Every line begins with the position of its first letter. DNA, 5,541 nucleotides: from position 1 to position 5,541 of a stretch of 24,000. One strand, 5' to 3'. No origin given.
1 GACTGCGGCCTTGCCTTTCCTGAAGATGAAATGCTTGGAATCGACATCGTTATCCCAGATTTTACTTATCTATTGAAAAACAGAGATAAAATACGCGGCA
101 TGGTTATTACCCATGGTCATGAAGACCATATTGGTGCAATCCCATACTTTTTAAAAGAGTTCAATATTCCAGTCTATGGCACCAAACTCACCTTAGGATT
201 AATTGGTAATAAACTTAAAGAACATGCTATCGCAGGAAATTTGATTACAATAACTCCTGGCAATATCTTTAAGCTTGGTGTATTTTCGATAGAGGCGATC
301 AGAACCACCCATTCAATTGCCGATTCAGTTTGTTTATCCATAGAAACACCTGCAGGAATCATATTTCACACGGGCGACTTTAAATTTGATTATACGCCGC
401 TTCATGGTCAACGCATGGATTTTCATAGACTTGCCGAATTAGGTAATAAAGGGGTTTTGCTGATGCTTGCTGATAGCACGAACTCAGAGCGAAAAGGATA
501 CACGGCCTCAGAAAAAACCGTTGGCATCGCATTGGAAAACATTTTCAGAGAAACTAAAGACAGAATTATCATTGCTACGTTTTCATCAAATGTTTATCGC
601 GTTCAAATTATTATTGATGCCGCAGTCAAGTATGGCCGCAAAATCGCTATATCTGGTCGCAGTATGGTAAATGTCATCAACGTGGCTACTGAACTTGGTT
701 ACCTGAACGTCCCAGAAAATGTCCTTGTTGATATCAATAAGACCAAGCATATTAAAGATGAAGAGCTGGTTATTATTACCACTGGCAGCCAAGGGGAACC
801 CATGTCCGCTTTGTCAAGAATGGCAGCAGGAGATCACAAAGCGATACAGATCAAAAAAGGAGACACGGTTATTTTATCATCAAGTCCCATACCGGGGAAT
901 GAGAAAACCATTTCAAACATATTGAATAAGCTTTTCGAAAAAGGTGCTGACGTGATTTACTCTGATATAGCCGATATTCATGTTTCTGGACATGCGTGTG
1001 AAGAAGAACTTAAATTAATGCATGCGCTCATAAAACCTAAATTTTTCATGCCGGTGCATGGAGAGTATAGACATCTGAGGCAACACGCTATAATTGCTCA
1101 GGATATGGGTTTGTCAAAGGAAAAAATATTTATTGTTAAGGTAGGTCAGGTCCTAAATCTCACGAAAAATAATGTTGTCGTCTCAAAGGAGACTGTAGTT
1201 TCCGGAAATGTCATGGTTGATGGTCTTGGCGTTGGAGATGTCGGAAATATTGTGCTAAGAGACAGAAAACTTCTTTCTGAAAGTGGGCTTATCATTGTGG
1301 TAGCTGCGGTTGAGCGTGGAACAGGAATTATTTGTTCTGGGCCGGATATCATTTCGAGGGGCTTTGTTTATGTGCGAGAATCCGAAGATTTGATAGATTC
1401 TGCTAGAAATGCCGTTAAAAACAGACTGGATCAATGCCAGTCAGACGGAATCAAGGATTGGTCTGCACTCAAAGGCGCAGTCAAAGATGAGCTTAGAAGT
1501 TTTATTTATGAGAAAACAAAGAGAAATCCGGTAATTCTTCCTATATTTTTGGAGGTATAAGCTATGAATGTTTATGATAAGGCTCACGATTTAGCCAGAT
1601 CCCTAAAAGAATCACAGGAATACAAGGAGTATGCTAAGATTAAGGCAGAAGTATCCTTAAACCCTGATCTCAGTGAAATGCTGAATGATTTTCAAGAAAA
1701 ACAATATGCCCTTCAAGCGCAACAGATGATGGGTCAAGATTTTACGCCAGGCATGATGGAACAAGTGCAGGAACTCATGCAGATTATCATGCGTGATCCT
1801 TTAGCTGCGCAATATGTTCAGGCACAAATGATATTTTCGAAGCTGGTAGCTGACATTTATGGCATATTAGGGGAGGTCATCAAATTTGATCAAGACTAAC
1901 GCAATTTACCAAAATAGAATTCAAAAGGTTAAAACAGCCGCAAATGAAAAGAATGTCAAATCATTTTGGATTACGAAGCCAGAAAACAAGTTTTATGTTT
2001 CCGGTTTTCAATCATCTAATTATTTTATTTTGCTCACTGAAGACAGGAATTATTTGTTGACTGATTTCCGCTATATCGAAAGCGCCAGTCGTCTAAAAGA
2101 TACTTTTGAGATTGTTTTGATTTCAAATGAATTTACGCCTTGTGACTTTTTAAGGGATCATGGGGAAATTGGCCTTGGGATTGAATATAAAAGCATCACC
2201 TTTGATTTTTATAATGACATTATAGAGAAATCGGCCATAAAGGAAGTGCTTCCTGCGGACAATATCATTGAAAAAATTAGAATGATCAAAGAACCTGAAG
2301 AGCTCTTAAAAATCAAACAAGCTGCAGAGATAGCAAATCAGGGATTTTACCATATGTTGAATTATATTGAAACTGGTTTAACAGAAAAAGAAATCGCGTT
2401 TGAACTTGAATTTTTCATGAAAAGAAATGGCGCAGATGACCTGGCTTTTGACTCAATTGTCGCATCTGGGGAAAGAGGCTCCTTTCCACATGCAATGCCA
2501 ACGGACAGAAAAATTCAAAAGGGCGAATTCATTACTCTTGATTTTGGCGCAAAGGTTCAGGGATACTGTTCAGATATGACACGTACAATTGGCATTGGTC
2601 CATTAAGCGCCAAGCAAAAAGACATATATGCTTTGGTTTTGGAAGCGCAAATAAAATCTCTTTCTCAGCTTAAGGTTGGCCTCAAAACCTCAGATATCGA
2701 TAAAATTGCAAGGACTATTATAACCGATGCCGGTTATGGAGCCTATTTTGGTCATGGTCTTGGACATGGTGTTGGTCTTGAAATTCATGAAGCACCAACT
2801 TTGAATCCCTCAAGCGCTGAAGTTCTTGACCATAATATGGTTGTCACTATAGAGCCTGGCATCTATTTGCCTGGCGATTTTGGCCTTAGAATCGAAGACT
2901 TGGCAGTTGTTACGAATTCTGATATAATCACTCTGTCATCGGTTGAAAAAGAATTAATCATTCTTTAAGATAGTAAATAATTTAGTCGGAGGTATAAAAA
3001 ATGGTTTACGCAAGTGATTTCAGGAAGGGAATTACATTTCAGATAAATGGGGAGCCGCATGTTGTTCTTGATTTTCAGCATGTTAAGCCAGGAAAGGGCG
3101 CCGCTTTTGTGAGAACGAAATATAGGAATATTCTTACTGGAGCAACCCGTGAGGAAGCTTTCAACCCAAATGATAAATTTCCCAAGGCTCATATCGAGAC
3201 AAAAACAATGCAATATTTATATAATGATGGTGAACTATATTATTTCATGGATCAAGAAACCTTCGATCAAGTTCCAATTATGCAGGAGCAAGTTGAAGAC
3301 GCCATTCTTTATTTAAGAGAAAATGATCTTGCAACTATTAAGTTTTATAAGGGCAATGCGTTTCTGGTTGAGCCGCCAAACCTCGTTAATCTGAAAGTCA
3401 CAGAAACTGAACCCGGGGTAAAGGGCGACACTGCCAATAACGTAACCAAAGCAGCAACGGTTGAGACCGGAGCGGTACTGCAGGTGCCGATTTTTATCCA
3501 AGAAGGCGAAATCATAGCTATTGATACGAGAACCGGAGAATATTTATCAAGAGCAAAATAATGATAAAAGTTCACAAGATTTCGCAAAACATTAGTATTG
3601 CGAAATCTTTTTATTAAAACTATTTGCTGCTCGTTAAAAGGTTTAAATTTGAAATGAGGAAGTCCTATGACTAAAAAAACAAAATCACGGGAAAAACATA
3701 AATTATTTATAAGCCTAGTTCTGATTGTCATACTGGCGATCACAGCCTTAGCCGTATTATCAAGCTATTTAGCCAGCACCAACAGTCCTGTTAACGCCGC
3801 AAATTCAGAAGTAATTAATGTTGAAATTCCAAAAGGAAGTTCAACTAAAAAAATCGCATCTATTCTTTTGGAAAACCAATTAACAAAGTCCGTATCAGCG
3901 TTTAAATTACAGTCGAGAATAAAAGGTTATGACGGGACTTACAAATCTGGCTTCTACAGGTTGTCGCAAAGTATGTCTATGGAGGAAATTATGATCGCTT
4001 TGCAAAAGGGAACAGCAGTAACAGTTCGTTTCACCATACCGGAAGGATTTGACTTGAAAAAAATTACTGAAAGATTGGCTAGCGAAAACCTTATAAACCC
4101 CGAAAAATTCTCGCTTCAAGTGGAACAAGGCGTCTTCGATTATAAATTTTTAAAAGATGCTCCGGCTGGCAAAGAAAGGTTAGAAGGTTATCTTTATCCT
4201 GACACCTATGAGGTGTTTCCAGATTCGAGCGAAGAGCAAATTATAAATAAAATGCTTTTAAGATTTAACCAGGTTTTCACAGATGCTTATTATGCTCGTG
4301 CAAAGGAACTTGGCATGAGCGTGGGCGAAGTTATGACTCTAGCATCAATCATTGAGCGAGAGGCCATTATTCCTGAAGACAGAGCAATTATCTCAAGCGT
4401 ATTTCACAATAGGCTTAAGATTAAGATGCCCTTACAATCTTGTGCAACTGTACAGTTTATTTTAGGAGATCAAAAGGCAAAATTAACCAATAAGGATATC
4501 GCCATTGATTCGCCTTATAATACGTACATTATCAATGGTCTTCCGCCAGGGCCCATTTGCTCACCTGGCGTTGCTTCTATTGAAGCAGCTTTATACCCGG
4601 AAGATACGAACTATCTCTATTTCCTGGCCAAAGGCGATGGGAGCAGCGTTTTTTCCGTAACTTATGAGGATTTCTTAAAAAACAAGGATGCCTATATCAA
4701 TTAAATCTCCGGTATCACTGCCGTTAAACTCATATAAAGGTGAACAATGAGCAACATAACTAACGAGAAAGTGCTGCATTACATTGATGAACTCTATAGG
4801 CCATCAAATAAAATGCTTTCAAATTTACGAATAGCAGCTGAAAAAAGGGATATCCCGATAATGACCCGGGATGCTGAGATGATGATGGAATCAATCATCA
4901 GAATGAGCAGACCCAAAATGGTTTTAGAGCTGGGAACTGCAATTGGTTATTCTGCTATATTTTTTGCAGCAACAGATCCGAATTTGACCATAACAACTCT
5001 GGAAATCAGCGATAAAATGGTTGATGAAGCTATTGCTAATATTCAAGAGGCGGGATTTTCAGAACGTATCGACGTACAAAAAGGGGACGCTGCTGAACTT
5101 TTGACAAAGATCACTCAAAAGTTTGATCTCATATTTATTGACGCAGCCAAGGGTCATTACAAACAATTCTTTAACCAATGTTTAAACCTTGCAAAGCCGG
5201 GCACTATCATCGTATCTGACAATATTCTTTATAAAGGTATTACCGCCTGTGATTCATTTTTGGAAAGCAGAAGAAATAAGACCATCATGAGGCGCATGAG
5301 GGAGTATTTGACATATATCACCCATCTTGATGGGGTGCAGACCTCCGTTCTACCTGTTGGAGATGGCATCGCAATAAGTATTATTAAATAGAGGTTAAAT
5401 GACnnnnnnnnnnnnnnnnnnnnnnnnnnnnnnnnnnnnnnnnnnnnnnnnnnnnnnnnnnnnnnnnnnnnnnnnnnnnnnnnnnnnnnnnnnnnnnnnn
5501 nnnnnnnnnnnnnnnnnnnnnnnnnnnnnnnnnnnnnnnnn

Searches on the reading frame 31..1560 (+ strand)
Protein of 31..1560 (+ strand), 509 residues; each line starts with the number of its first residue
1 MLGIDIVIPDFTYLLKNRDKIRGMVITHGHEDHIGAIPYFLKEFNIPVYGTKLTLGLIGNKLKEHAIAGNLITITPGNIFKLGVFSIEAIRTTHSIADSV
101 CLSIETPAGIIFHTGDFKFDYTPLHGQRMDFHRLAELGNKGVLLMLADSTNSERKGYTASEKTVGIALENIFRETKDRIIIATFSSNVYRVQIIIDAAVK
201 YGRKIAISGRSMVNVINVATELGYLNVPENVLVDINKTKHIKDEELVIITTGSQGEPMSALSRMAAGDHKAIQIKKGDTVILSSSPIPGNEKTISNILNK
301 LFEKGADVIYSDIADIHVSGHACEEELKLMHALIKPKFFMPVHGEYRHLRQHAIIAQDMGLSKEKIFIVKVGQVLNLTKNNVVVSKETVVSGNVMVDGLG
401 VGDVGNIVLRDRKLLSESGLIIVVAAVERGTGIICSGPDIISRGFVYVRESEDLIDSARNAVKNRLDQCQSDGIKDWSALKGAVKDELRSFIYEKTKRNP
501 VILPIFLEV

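Call 11: search_protein_families(library=pfam, proteins=[window:31-1560:+])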
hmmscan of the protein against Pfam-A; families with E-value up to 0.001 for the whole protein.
window:31-1560:+ (509 aa): 5 families
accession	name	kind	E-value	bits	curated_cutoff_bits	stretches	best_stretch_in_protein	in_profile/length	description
PF22505.1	RNase_J_b_CASP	-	1.2e-53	180.6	27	1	176-301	1-126/126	Ribonuclease J, beta-CASP domain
PF17770.6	RNase_J_C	-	6.5e-34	117.4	23.8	1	408-509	1-102/102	Ribonuclease J C-terminal domain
PF00753.33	Lactamase_B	-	4.9e-10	40.1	22.7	1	15-121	38-154/196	Metallo-beta-lactamase superfamily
PF07521.17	RMMBL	-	2.4e-09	37.5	21.6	1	312-360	7-57/63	Zn-dependent metallo-hydrolase RNA specificity domain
PF12706.13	Lactamase_B_2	-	9.2e-07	29.1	27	1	17-118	27-144/200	Beta-lactamase superfamily domain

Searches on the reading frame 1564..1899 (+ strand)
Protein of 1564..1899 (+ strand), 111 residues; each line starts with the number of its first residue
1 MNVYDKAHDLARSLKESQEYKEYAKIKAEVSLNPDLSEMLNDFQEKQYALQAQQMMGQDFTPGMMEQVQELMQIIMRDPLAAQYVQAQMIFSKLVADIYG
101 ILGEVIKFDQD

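Call 11: search_protein_families(library=pfam, proteins=[window:1564-1899:+])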
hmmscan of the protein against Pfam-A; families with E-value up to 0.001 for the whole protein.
window:1564-1899:+ (111 aa): 1 family
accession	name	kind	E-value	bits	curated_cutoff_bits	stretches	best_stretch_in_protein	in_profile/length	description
PF06133.16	Com_YlbF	-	1.1e-25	90.5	23.9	1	3-105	1-103/105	Control of competence regulator ComK, YlbF/YmcA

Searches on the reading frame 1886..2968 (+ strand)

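Call 11: search_protein_families(library=pfam, proteins=[window:1886-2968:+])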
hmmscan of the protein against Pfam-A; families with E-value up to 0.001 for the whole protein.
window:1886-2968:+ (360 aa): 2 families
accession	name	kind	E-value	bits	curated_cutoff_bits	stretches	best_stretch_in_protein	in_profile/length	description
PF00557.29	Peptidase_M24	-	3.6e-69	233.1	23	1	142-344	2-208/208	Metallopeptidase family M24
PF01321.24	Creatinase_N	-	3.4e-21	76.6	22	1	11-134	1-128/128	Creatinase/Prolidase N-terminal domain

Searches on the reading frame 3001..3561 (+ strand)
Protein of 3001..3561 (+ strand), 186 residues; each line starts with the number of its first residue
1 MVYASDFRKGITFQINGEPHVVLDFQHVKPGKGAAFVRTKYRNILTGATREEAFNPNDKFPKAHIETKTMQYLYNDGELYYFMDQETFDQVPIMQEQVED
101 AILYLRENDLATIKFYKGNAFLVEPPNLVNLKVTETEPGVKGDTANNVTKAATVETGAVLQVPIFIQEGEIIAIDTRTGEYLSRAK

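Call 11: search_protein_families(library=pfam, proteins=[window:3001-3561:+])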
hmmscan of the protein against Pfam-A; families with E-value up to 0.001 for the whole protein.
window:3001-3561:+ (186 aa): 3 families
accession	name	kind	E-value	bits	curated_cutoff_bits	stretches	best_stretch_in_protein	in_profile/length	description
PF09285.17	Elong-fact-P_C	-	2e-27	95.1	25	1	129-184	1-56/56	Elongation factor P, C-terminal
PF08207.18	EFP_N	-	1.1e-26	93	23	1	4-60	2-58/58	Elongation factor P (EF-P) KOW-like domain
PF01132.26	EFP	-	6.8e-21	74.4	27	1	68-120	1-53/54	Elongation factor P (EF-P) OB domain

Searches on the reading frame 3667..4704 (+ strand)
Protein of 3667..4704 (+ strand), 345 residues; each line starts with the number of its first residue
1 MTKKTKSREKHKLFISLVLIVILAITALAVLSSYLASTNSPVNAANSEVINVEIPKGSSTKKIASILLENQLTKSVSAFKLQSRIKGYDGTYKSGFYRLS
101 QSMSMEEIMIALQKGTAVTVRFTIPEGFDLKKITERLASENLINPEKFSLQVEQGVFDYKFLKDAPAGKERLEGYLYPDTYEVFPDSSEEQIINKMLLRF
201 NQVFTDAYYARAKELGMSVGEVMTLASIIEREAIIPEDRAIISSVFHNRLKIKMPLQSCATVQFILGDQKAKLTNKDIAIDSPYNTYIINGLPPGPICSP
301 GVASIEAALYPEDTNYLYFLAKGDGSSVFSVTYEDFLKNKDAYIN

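Call 11: search_protein_families(library=pfam, proteins=[window:3667-4704:+])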
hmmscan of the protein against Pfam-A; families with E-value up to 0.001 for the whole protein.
window:3667-4704:+ (345 aa): 1 family
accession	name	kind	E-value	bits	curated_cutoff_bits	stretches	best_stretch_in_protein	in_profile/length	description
PF02618.21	YceG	-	1.2e-91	307.5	32.4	1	52-341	1-274/275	YceG-like family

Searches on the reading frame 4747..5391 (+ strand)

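Call 11: search_protein_families(library=pfam, proteins=[window:4747-5391:+])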
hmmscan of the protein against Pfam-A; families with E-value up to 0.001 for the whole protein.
window:4747-5391:+ (214 aa): 12 families
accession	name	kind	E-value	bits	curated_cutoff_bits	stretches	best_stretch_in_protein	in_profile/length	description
PF01596.23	Methyltransf_3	-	4.4e-30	104.9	22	1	21-210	8-200/204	O-methyltransferase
PF13578.12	Methyltransf_24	-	1.1e-12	49.2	26.3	1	60-160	1-105/105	Methyltransferase domain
PF13847.12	Methyltransf_31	-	3.1e-11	43.6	27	1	58-160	6-112/145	Methyltransferase domain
PF13649.12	Methyltransf_25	-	1e-09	39.4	27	1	59-152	1-96/97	Methyltransferase domain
PF08241.18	Methyltransf_11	-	3.7e-06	27.9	21.2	1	60-156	1-94/95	Methyltransferase domain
PF08242.18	Methyltransf_12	-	7.4e-06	27.1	30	1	60-154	1-97/98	Methyltransferase domain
PF01135.25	PCMT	-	1.7e-05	25.1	20.3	1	45-137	64-154/210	Protein-L-isoaspartate(D-aspartate) O-methyltransferase (PCMT)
PF02390.23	Methyltransf_4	-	4e-05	23.6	24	1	57-125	3-70/173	Putative methyltransferase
PF01170.24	UPF0020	-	0.00041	20.6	22.3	1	75-130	72-126/197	RMKL-like, methyltransferase domain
PF05175.20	MTS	-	0.00049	20.2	23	1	47-129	24-102/170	Methyltransferase small domain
PF04989.18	RMNT_CmcI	-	0.00084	19.6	23.2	0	38-113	14-92/206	Rhamnosyl O-methyltransferase/CmcI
PF02005.22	TRM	-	0.00095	18.9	27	0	34-150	30-144/376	N2,N2-dimethylguanosine tRNA methyltransferase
